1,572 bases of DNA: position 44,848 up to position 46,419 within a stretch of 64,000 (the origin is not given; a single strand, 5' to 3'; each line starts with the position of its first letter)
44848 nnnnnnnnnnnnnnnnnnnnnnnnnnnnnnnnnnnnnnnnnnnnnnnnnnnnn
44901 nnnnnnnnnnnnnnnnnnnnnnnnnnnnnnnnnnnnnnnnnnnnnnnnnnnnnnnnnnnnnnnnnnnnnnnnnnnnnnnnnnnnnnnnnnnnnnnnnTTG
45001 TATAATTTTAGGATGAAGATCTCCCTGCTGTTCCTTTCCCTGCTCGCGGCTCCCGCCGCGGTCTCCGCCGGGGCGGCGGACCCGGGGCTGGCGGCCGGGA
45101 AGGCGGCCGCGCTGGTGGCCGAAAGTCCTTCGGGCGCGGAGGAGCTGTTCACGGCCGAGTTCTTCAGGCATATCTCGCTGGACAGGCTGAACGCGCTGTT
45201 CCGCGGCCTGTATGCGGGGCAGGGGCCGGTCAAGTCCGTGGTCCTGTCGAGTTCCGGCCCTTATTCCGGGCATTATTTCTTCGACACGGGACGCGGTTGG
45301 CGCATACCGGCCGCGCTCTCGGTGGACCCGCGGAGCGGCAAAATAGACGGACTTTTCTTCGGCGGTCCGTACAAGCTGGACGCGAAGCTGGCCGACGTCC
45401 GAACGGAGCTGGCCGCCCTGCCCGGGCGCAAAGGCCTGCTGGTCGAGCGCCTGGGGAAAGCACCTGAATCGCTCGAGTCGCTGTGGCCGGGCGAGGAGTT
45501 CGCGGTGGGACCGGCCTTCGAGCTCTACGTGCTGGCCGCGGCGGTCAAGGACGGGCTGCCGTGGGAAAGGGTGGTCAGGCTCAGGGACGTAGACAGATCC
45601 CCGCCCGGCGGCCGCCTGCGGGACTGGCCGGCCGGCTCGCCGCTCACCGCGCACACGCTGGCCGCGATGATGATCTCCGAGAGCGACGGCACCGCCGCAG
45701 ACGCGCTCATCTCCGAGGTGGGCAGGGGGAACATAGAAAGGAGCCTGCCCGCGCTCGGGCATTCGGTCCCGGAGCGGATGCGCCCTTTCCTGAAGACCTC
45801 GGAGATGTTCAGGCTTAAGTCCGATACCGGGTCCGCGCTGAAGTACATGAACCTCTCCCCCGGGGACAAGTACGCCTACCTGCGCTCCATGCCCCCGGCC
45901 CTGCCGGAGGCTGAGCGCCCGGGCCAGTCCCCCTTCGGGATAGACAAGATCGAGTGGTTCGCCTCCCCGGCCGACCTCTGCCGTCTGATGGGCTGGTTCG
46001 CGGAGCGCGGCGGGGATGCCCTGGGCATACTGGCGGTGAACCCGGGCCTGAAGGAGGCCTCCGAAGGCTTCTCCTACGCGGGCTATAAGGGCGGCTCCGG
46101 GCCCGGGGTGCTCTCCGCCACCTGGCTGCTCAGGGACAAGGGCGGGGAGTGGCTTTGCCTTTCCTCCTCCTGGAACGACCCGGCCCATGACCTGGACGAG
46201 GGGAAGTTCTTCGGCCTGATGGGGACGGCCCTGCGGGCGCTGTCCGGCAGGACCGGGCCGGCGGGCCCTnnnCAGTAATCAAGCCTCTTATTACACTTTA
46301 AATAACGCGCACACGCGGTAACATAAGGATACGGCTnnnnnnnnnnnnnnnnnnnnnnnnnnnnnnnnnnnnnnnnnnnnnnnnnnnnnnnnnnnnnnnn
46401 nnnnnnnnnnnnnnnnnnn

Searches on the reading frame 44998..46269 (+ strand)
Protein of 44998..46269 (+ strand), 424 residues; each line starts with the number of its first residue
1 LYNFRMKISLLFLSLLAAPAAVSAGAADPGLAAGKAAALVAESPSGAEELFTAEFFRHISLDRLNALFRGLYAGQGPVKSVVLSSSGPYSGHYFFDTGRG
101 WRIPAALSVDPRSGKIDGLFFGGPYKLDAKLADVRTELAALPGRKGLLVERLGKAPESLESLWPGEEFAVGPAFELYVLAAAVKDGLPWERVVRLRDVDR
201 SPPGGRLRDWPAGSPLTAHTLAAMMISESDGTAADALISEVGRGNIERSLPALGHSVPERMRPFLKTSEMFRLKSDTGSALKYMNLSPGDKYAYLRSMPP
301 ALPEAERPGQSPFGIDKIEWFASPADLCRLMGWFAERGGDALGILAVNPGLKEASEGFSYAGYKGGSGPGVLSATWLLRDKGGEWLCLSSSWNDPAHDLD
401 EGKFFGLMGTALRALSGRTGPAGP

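Call 21: search_protein_families(library=pfam, proteins=[window:44998-46269:+], max_evalue=0.00001)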
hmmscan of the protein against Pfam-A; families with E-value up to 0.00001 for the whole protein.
window:44998-46269:+ (424 aa): 1 family
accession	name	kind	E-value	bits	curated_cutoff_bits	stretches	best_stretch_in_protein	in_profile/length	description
PF13354.11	Beta-lactamase2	-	4.6e-10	39.6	22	1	176-255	33-112/214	Beta-lactamase enzyme family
